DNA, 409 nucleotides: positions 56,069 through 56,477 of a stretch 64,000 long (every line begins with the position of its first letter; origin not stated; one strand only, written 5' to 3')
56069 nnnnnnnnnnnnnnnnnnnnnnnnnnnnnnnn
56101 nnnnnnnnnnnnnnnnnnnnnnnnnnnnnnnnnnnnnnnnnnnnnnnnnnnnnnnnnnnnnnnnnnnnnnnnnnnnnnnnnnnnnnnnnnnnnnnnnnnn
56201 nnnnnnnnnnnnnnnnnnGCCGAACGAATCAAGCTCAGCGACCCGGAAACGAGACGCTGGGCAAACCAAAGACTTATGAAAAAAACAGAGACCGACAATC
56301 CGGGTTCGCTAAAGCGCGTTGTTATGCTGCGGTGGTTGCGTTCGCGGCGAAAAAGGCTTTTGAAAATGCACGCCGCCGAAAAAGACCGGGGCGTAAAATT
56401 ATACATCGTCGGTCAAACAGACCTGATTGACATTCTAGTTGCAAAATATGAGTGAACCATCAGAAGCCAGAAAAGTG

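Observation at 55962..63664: Integron-like array of about 20 attC-like folded sites separating small phage genes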

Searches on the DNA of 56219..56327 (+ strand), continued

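Call 38: search_with_rna_model(model_id=R1, sources=[L028, L029, L030, L031, L032, L033, L034, L035, L036, L037, L038, L039, L040, L041, L042, L043, L044, L045, L046, L047, L048, L049, L050, L051, L052, L053, L054, L055, L056, L057, L058, L059, L060, L061, L062, L063, L064, L065, L066, L067, L068, L069, L070, L071, L072, L073, L074, L075, L076, L077, L078, L079, L080, L081, L082, L083, L084, L085, L086, L087, L088, L089, L090, L091, L092, L093, L094, L095, L096, L097, L098, L099, L100, L101, L102, L103, L104, L105, L106, L107], max_evalue=0.001)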
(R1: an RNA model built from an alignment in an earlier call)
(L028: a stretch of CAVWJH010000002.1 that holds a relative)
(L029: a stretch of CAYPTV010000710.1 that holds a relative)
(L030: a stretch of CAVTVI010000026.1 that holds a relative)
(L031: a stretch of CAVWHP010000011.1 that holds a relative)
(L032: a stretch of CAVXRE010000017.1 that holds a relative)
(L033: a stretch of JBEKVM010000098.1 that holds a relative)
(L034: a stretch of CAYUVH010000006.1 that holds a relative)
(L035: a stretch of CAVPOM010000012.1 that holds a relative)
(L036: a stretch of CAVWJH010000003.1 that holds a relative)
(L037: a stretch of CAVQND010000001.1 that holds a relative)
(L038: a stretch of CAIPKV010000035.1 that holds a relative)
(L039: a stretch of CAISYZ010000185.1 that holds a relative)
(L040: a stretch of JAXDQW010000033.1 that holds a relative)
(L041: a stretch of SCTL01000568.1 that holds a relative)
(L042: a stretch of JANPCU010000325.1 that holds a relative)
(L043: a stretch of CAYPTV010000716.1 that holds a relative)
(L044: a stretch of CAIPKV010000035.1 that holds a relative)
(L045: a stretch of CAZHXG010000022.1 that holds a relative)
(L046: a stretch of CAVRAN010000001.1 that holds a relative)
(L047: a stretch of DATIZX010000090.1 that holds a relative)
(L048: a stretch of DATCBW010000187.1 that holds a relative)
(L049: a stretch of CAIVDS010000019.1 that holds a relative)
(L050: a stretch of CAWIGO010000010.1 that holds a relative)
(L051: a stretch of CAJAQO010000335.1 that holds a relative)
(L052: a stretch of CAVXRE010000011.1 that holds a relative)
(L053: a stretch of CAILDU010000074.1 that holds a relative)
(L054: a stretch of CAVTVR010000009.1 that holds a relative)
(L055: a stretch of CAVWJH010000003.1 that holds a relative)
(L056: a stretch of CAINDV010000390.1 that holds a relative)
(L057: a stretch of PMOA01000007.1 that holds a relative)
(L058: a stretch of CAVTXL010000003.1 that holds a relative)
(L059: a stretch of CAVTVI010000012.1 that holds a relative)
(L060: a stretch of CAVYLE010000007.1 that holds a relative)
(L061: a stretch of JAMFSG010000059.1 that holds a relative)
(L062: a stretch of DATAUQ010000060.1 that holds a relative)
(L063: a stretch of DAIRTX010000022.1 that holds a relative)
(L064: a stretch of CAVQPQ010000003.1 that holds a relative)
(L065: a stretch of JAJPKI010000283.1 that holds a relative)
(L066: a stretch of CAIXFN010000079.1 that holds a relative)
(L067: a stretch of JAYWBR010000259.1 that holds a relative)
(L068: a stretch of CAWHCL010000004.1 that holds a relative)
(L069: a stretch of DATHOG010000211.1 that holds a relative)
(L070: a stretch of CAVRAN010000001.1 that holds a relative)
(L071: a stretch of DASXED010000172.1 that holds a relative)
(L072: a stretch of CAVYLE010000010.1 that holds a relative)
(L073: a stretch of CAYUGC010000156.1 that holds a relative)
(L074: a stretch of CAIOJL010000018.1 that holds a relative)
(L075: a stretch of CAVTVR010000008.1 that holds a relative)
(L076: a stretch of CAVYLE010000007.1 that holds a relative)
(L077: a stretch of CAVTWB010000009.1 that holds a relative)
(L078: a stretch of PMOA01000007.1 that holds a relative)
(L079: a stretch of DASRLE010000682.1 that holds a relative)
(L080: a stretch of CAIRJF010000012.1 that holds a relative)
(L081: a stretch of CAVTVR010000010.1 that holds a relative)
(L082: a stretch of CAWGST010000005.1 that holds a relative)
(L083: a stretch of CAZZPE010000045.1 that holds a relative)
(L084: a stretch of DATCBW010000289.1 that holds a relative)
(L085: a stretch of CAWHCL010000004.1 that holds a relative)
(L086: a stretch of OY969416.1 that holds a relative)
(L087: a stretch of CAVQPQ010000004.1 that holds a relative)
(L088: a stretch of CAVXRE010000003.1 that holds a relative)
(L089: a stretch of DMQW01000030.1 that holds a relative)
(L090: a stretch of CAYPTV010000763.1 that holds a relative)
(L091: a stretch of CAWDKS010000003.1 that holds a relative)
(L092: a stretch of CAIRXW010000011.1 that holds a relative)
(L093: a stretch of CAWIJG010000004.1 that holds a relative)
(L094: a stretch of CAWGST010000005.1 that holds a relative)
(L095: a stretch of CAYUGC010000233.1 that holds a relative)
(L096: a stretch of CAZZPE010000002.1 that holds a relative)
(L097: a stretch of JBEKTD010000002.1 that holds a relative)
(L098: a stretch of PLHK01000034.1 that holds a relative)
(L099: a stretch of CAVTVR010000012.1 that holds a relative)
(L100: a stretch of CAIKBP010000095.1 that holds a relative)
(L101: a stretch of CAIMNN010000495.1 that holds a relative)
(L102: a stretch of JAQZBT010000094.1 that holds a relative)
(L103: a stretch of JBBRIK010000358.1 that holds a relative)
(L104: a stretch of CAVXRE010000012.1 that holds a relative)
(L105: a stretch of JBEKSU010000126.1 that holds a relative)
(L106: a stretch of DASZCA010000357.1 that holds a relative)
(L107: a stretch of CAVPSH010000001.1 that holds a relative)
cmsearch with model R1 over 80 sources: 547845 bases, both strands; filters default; matches with E-value up to 0.001: 265.
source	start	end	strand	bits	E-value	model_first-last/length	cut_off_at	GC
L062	6686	6794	+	100.5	1.9e-21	1-110/110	no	0.52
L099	182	280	-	92.7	1.4e-19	1-110/110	no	0.61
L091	6622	6731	-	91.3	3.1e-19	1-110/110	no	0.53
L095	3815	3913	-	91.3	3.2e-19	1-110/110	no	0.63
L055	3218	3316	-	90.7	4.3e-19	1-110/110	no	0.63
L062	4605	4703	+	90.3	5.6e-19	1-110/110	no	0.65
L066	617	724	-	90.1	6.2e-19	1-110/110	no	0.57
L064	3741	3849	-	89.5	8.4e-19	1-110/110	no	0.52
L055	5114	5212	-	89.1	1.1e-18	1-110/110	no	0.64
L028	5781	5879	+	88.8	1.3e-18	1-110/110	no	0.65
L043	353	451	-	88.7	1.4e-18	1-110/110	no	0.63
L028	2864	2962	+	88.6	1.4e-18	1-110/110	no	0.63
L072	1871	1970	+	88.5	1.5e-18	1-110/110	no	0.54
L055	613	711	-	88.3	1.7e-18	1-110/110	no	0.61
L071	2163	2261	+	88.1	1.9e-18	1-110/110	no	0.67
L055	5580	5678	-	87.9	2.1e-18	1-110/110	no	0.66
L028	294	392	+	87.9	2.1e-18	1-110/110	no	0.66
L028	5285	5383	+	87.9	2.1e-18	1-110/110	no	0.66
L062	7060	7158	+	87.9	2.1e-18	1-110/110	no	0.66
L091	6113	6211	-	87.8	2.2e-18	1-110/110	no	0.64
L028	631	729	+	87.7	2.3e-18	1-110/110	no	0.66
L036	6429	6527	-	87.4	2.7e-18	1-110/110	no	0.64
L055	6089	6187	-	87.2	3e-18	1-110/110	no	0.65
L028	4557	4655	+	87.2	3.1e-18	1-110/110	no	0.65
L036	5770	5868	-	87.2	3.1e-18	1-110/110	no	0.65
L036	7884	7982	-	87.2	3.1e-18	1-110/110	no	0.65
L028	1908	2006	+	87.2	3.1e-18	1-110/110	no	0.65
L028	4955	5053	+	87.1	3.2e-18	1-110/110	no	0.64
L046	529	627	+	87.1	3.2e-18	1-110/110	no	0.63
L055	1526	1624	-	87.1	3.2e-18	1-110/110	no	0.63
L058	7609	7707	+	87.1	3.2e-18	1-110/110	no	0.63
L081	5309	5407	-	87.1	3.2e-18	1-110/110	no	0.63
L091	5011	5109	-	87.1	3.2e-18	1-110/110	no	0.66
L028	2298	2396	+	87.1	3.2e-18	1-110/110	no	0.63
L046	1468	1566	+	87.1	3.2e-18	1-110/110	no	0.63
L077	4844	4942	-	87.1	3.2e-18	1-110/110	no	0.63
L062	5816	5914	+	87.1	3.3e-18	1-110/110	no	0.65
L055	6503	6601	-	87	3.5e-18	1-110/110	no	0.64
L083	729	827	-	86.9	3.7e-18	1-110/110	no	0.66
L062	6112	6210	+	86.9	3.7e-18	1-110/110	no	0.66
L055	3612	3710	-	86.8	3.8e-18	1-110/110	no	0.66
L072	2348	2446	+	86.8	3.8e-18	1-110/110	no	0.64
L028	3578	3676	+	86.8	3.9e-18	1-110/110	no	0.64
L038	5949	6047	+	86.8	3.9e-18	1-110/110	no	0.64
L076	6724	6822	+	86.8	3.9e-18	1-110/110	no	0.64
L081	2110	2208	-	86.8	3.9e-18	1-110/110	no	0.64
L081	3527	3625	-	86.8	3.9e-18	1-110/110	no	0.64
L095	4526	4624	-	86.7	3.9e-18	1-110/110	no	0.64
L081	849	947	-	86.6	4.4e-18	1-110/110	no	0.59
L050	7414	7512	+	86.5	4.4e-18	1-110/110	no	0.62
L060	4379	4477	+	86.5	4.6e-18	1-110/110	no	0.63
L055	7103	7201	-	86.5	4.6e-18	1-110/110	no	0.62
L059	2884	2982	-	86.5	4.6e-18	1-110/110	no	0.65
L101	1649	1747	+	86.4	4.7e-18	1-110/110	no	0.65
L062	2362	2460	+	86.4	4.7e-18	1-110/110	no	0.66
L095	5258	5356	-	86.4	4.7e-18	1-110/110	no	0.66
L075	3132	3230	+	86.3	4.9e-18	1-110/110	no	0.66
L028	3151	3249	+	86.3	5e-18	1-110/110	no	0.66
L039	488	585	+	86.3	5.2e-18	1-110/110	no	0.54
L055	229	327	-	86.2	5.3e-18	1-110/110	no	0.66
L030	2677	2775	+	85.9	6.1e-18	1-110/110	no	0.65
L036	5319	5417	-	85.9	6.2e-18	1-110/110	no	0.65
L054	6155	6253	+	85.9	6.2e-18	1-110/110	no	0.65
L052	4288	4386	-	85.9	6.3e-18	1-110/110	no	0.65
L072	3418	3516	+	85.9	6.3e-18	1-110/110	no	0.65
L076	5035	5133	+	85.9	6.3e-18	1-110/110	no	0.65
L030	1889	1987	+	85.8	6.7e-18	1-110/110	no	0.61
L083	379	477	-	85.6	7.6e-18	1-110/110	no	0.66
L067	5376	5474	+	85.5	7.7e-18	1-110/110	no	0.6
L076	7250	7348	+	85.3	8.6e-18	1-110/110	no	0.62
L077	3388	3486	-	85.3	9e-18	1-110/110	no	0.64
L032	7203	7301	+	85.3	9.1e-18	1-110/110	no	0.67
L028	3978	4076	+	85.2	9.1e-18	1-110/110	no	0.64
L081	4529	4627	-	85.2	9.1e-18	1-110/110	no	0.64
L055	4425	4523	-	85.2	9.4e-18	1-110/110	no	0.63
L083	1285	1383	-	85.2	9.5e-18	1-110/110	no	0.65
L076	3868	3966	+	85.1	1e-17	1-110/110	no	0.6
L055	1970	2068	-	85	1e-17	1-110/110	no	0.65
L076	4510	4608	+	85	1.1e-17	1-110/110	no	0.63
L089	2469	2576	+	84.9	1.1e-17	1-110/110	no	0.49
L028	1198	1296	+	84.9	1.1e-17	1-110/110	no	0.65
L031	7728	7826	-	84.9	1.1e-17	1-110/110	no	0.65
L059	2407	2505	-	84.9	1.1e-17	1-110/110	no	0.65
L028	1515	1613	+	84.8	1.1e-17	1-110/110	no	0.64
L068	922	1020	-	84.7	1.2e-17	1-110/110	no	0.63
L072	7878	7985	+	84.7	1.3e-17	1-110/110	no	0.51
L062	7354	7452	+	84.6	1.3e-17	1-110/110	no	0.67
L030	1323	1421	+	84.5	1.3e-17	1-110/110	no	0.63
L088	5315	5413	+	84.4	1.4e-17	1-110/110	no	0.65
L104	6437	6535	-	84.4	1.4e-17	1-110/110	no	0.65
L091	5625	5723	-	84.4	1.5e-17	1-110/110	no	0.65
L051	476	574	-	84.2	1.6e-17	1-110/110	no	0.65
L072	4117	4215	+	83.9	1.9e-17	1-110/110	no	0.63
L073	470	568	+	83.8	2e-17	1-110/110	no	0.64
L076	5520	5618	+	83.8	2e-17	1-110/110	no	0.65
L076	2743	2841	+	83.8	2e-17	1-110/110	no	0.64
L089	2057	2154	+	83.8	2.1e-17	1-110/110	no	0.66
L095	4843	4941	-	83.6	2.2e-17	1-110/110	no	0.63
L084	118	225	-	83.5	2.4e-17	1-110/110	no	0.56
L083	1992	2090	-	83.3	2.7e-17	1-110/110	no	0.65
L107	6095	6193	-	83.3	2.7e-17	1-110/110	no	0.63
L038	7557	7655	+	83.2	2.9e-17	1-110/110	no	0.63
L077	4325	4422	-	83.1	3e-17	1-110/110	no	0.63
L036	6125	6232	-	83.1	3e-17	1-110/110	no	0.56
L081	5713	5811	-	82.9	3.4e-17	1-110/110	no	0.66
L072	1470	1568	+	82.6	3.9e-17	1-110/110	no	0.64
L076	1850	1948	+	82.6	3.9e-17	1-110/110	no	0.64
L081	1806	1904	-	82.3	4.8e-17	1-110/110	no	0.67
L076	7637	7735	+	82.1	5.3e-17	1-110/110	no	0.63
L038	6857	6955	+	82.1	5.3e-17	1-110/110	no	0.65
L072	259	357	+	81.9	6e-17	1-110/110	no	0.64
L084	1084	1182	-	81.8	6.1e-17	1-110/110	no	0.66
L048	100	198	+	81.7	6.6e-17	1-110/110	no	0.64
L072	4997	5095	+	81.7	6.7e-17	1-110/110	no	0.63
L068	1708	1806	-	81.6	6.9e-17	1-110/110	no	0.62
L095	4196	4294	-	81.2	8.7e-17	1-110/110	no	0.64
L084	600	707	-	81.1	8.9e-17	1-110/110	no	0.56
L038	6404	6502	+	81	9.8e-17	1-110/110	no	0.62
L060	2491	2588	+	79.4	2.3e-16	1-110/110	no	0.66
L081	4973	5072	-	79.3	2.5e-16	1-110/110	no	0.62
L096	3680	3778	-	79.2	2.6e-16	1-110/110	no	0.66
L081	1379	1477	-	79.2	2.7e-16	1-110/110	no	0.62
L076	2280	2378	+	78.5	3.8e-16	1-110/110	no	0.61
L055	7732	7830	-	78.5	3.8e-16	1-110/110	no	0.61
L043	753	867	-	78.1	4.8e-16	1-110/110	no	0.64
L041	617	715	-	77.9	5.3e-16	1-110/110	no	0.66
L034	7605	7701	+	77.6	6.4e-16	1-110/110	no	0.7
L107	6953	7052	-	76.8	1e-15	1-110/110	no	0.66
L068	2414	2512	-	76.6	1.1e-15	1-110/110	no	0.64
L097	2912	3011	+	76.5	1.2e-15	1-110/110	no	0.65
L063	830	928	-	76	1.6e-15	1-110/110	no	0.65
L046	821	913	+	75.8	1.8e-15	1-110/110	no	0.58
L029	377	463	+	75.3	2.3e-15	1-110/110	no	0.62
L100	1025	1123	-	75.1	2.6e-15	1-110/110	no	0.61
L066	2261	2359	-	74.4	3.8e-15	1-110/110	no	0.62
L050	6651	6779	+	74.2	4.2e-15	1-110/110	no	0.54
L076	3454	3552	+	73.6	5.8e-15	1-110/110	no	0.64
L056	1734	1831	-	72.3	1.2e-14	1-110/110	no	0.66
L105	40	128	-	72.2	1.3e-14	1-110/110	no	0.58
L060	849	947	+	72.1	1.4e-14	1-110/110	no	0.59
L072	2881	3006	+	71.7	1.7e-14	1-110/110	no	0.56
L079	6801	6899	+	71.3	2.2e-14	1-110/110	no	0.58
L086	2091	2189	-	71.2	2.2e-14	1-110/110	no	0.56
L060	265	363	+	70.3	3.7e-14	1-110/110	no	0.62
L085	6539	6636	-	70.3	3.8e-14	1-110/110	no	0.61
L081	4069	4166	-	69.7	5.1e-14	1-110/110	no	0.64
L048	542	631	+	69.6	5.5e-14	1-110/110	no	0.66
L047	5333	5431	+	69.1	7.2e-14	1-110/110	no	0.63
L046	122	211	+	68.7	9e-14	1-110/110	no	0.64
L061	409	498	+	68.7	9.2e-14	1-110/110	no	0.67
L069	1258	1356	-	68.6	9.6e-14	1-110/110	no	0.64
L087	7061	7158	+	68.6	9.6e-14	1-110/110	no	0.59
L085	2413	2510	-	68.6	9.7e-14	1-110/110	no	0.61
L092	1522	1620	-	68.1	1.3e-13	1-110/110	no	0.59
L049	1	95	+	67.9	1.4e-13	5-110/110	5'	0.64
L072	6992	7118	+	67.7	1.6e-13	1-110/110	no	0.53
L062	5400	5507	+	67.2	2.1e-13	1-110/110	no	0.6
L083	1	90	-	67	2.3e-13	1-101/110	3'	0.63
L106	5908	6015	+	66.9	2.5e-13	1-110/110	no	0.6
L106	6349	6441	+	66.5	3.1e-13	1-110/110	no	0.65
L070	937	1026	+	66.1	3.8e-13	1-110/110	no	0.64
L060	2844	2968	+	66.1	3.9e-13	1-110/110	no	0.58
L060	1932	2030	+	65.8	4.7e-13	1-110/110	no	0.59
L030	115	212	+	65.5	5.3e-13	1-110/110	no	0.61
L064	1737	1864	-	64.9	7.5e-13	1-110/110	no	0.54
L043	1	90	-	64.8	8.1e-13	1-101/110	3'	0.68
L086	1255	1362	-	63.3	1.9e-12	1-110/110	no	0.57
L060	3307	3441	+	63.2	1.9e-12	1-110/110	no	0.5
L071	959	1066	+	63.2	2e-12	1-110/110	no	0.6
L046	1846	1935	+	62.9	2.3e-12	1-110/110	no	0.67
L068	2982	3089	-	62.7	2.6e-12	1-110/110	no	0.58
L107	6517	6649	-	62.2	3.4e-12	1-110/110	no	0.53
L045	4790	4924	+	61.7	4.4e-12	1-110/110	no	0.62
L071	522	611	+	61.7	4.5e-12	1-110/110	no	0.64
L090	1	88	-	61.7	4.5e-12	1-99/110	3'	0.67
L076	1196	1294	+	61.7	4.6e-12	1-110/110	no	0.54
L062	7800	7899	+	61.5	5.2e-12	1-110/110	no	0.61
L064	1301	1397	-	61.3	5.7e-12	1-110/110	no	0.63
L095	5724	5815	-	61.2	6.1e-12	8-110/110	5'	0.66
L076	3110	3235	+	60.6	8.4e-12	1-110/110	no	0.6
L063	1677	1774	-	60.5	8.9e-12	1-110/110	no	0.6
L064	7628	7724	-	60.4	9.1e-12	1-110/110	no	0.62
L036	7425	7531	-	60.3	9.9e-12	1-110/110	no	0.56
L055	3946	4071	-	60.2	1e-11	1-110/110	no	0.56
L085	4469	4567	-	60.1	1.1e-11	1-110/110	no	0.65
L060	1460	1558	+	59.8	1.3e-11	1-110/110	no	0.6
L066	1068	1160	-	59.7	1.4e-11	1-110/110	no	0.67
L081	6156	6252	-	58.8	2.2e-11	1-110/110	no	0.63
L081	2977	3105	-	58.6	2.5e-11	1-110/110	no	0.57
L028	6127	6225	+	58.3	3e-11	1-110/110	no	0.65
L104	5832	5932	-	58.2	3.1e-11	1-110/110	no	0.63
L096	4563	4662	-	58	3.6e-11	1-110/110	no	0.64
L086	4654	4748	-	57.3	5.4e-11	1-110/110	no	0.63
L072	1091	1216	+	57.2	5.5e-11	1-110/110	no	0.54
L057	267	391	+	57.1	5.9e-11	1-110/110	no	0.56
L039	861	954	+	56.9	6.6e-11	1-110/110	no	0.62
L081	2657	2756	-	56.9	6.7e-11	1-110/110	no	0.57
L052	4745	4872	-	56.5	8e-11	1-110/110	no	0.55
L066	1654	1746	-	56.2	9.7e-11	1-110/110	no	0.71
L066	4117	4224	-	55.7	1.3e-10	1-110/110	no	0.59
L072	6667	6792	+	54.6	2.3e-10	1-110/110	no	0.66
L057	2392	2517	+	54.3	2.8e-10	1-110/110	no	0.56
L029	1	82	+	54.1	3.1e-10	18-110/110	5'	0.66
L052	5172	5299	-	53.8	3.7e-10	1-110/110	no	0.57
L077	3852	3978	-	53.7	3.8e-10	1-110/110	no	0.5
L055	4811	4918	-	53.5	4.3e-10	1-110/110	no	0.57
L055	2356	2463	-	53.3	4.9e-10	1-110/110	no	0.57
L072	5334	5459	+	52.7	6.6e-10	1-110/110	no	0.6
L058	6907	6999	+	52.6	7.1e-10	1-110/110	no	0.7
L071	1265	1372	+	52.6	7.1e-10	1-110/110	no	0.59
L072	5773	5898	+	52.6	7.3e-10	1-110/110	no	0.56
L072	622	746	+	52.4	7.9e-10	1-110/110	no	0.57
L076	6131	6256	+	52.3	8.3e-10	1-110/110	no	0.57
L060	3846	3974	+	52.2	8.8e-10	1-110/110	no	0.53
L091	7165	7291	-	52.1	9.2e-10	1-110/110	no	0.61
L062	5068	5175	+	51.9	1e-09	1-110/110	no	0.55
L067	4778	4901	+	51.9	1.1e-09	1-110/110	no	0.64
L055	2809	2936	-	51.7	1.2e-09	1-110/110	no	0.55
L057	795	879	+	51.6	1.3e-09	1-110/110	no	0.62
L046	2504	2597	+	51.5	1.3e-09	1-110/110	no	0.63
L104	3855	3981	-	51.4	1.4e-09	1-110/110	no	0.57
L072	6197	6323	+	51.3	1.5e-09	1-110/110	no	0.65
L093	2856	2984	+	51.2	1.6e-09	1-110/110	no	0.61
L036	6786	6893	-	51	1.7e-09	1-110/110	no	0.56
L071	1720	1827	+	50.9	1.8e-09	1-110/110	no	0.58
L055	1056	1163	-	50.6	2.1e-09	1-110/110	no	0.56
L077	2927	3028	-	50.5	2.3e-09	1-110/110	no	0.63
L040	465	574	+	49.8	3.4e-09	1-110/110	no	0.59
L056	2103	2198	-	49.4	4.4e-09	1-110/110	no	0.65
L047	5741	5867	+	49.2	4.7e-09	1-110/110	no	0.56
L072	7469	7594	+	49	5.4e-09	1-110/110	no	0.57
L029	1033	1160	+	48.8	6e-09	1-110/110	no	0.55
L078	7814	7868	+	48.3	7.9e-09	1-110/110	no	0.58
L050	5896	6003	+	47.2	1.5e-08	1-110/110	no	0.61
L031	4048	4206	-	45.8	3.1e-08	1-110/110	no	0.6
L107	7577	7704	-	45.5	3.7e-08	1-110/110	no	0.51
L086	1642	1769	-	45.3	4.2e-08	1-110/110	no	0.51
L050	4943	5069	+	45.2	4.4e-08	1-110/110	no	0.58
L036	4541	4695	-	45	5e-08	1-110/110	no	0.62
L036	4901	5055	-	45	5e-08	1-110/110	no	0.62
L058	3798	3895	+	44.2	7.7e-08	1-110/110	no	0.6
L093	2460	2559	+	44.1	8.1e-08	1-110/110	no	0.67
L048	867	980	+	43.8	9.8e-08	1-110/110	no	0.51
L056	2458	2556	-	42.4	2.2e-07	1-110/110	no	0.65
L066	3059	3248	-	42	2.6e-07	1-110/110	no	0.64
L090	1474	1523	-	41.1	4.4e-07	61-110/110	5'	0.66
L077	7061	7211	-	40.7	5.4e-07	1-110/110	no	0.67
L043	1608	1659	-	40.4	6.5e-07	59-110/110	5'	0.65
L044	1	43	+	38.9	1.4e-06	68-110/110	5'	0.65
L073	1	55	+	38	2.5e-06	56-110/110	5'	0.67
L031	4526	4650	-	38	2.5e-06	1-110/110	no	0.56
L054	5231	5332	+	37.3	3.5e-06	1-110/110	no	0.57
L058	5394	5532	+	37.3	3.6e-06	1-110/110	no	0.68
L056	3692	3779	-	36.7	4.9e-06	1-110/110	no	0.67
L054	5718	5844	+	36.6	5.2e-06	1-110/110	no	0.57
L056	1211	1306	-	34.5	1.7e-05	1-110/110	no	0.69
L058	4830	4907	+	34.5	1.7e-05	1-110/110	no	0.64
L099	645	730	-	33.4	3.1e-05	1-110/110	no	0.6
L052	7891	8000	-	32.5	5.3e-05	17-110/110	5'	0.59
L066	3701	3799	-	31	0.00012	1-110/110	no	0.67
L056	2815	2907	-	30.6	0.00015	1-110/110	no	0.68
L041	1051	1181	-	29.5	0.00027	1-110/110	no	0.69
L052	7214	7342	-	29.4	0.0003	1-110/110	no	0.57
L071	1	87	+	28.1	0.00061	21-110/110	5'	0.56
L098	4308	4447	+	27.7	0.00077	1-110/110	no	0.61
